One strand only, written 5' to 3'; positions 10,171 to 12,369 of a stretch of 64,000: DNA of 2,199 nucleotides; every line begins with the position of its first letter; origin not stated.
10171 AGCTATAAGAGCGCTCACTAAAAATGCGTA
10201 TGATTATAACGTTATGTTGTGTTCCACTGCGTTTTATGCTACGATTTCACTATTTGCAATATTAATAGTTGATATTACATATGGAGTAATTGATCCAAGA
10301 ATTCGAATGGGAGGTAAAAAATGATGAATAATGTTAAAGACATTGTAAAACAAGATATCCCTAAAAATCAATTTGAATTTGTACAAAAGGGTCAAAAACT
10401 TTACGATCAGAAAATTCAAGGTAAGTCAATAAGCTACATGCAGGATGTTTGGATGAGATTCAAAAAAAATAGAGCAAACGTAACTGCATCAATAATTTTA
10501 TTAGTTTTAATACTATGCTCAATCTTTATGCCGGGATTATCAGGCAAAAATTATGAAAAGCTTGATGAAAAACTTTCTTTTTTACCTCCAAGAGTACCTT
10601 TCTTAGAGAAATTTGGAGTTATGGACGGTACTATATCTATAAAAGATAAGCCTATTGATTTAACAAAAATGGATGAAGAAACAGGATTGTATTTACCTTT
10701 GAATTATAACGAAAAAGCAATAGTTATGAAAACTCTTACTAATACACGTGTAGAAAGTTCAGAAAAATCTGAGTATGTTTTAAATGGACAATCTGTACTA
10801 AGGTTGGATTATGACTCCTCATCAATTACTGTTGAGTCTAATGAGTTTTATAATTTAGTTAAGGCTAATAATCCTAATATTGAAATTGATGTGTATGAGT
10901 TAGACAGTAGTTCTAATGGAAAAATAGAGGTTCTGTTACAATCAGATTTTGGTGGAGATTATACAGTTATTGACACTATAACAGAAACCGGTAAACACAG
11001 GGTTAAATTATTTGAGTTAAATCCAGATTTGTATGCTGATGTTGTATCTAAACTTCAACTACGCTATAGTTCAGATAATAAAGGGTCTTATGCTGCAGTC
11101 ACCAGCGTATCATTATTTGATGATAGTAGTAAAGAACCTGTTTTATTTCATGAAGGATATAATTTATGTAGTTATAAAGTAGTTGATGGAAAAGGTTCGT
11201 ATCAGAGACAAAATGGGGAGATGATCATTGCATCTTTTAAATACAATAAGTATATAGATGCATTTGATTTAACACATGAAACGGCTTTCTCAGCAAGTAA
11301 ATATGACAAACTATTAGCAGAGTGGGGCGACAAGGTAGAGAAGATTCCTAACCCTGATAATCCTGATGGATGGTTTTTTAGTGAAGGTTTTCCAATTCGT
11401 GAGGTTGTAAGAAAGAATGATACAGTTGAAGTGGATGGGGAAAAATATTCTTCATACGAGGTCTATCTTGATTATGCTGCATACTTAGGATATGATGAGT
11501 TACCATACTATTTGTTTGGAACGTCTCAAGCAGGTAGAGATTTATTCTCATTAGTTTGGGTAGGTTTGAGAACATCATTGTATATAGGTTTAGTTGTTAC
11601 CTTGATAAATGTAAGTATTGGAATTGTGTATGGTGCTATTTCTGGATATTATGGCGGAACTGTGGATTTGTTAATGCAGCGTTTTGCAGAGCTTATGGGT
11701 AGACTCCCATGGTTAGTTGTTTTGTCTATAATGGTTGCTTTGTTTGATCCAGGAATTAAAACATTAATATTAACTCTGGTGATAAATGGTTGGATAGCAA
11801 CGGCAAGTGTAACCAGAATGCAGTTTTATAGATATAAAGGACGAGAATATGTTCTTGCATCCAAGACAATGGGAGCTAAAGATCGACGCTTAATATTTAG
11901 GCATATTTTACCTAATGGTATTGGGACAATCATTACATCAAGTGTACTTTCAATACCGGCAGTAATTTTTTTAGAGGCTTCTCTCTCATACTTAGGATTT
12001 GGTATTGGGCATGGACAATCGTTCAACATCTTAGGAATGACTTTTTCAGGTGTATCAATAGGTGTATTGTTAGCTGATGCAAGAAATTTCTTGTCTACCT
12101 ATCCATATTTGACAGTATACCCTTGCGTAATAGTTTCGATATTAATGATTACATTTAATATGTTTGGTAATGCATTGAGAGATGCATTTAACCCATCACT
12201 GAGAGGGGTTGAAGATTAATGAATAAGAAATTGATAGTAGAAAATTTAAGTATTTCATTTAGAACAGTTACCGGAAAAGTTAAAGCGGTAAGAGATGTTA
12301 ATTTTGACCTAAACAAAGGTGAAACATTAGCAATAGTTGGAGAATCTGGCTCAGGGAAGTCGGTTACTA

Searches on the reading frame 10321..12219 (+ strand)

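Call 8: search_protein_families(library=ncbifam, proteins=[window:10321-12219:+], max_evalue=0.01)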
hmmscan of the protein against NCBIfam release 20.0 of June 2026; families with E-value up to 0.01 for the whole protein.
window:10321-12219:+ (632 aa): 15 families
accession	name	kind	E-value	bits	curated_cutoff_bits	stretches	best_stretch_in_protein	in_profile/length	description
NF045475.1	Opp3C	equivalog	5.4e-89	298.5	450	2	367-628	83-328/328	oligopeptide ABC transporter permease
NF043080.1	MMSYN1_0166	equivalog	5.4e-58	196.3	370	2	397-626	83-304/307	oligopeptide ABC transporter permease OppC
NF045476.1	Opp4C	equivalog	2.1e-56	191.2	350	2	397-625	57-277/278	oligopeptide ABC transporter permease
NF045474.1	Opp2C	equivalog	7.1e-46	156.7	300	1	397-623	20-235/236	nickel transporter permease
NF011935.0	PRK15406.1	equivalog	2.6e-44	152.2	433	2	397-626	82-300/302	oligopeptide ABC transporter permease OppC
NF045473.1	Opp1C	equivalog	3.7e-42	144.6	350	1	397-626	48-266/267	nickel/cobalt ABC transporter permease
TIGR02790.1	nickel_nikC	equivalog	4.4e-42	144.5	358.45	1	397-623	42-257/258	nickel ABC transporter permease subunit NikC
NF011662.0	PRK15082.1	equivalog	1.7e-35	122.9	484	1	380-628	65-301/303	glutathione ABC transporter permease GsiD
NF007738.0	PRK10417.1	equivalog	3.6e-34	118.5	335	1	397-628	52-272/277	nickel ABC transporter permease subunit NikC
NF008160.0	PRK10913.1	equivalog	5e-34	118.1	483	1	397-628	79-299/300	dipeptide ABC transporter permease DppC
NF007376.0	PRK09881.1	equivalog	7.8e-34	117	434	1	397-629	74-295/298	D,D-dipeptide ABC transporter permease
NF011596.0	PRK15021.1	subfamily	2.4e-33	115.6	439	1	399-626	123-338/341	microcin C ABC transporter permease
NF047573.1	opine_perm_CntC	exception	1.4e-31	109.9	440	1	397-626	52-270/271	staphylopine uptake ABC transporter permease subunit CntC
NF011691.0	PRK15111.1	equivalog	4.6e-13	49.4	379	1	390-624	70-292/296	putrescine export ABC transporter permease SapC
NF045470.1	Opp2B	equivalog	0.006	15.8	350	1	399-548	73-238/300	nickel ABC transporter permease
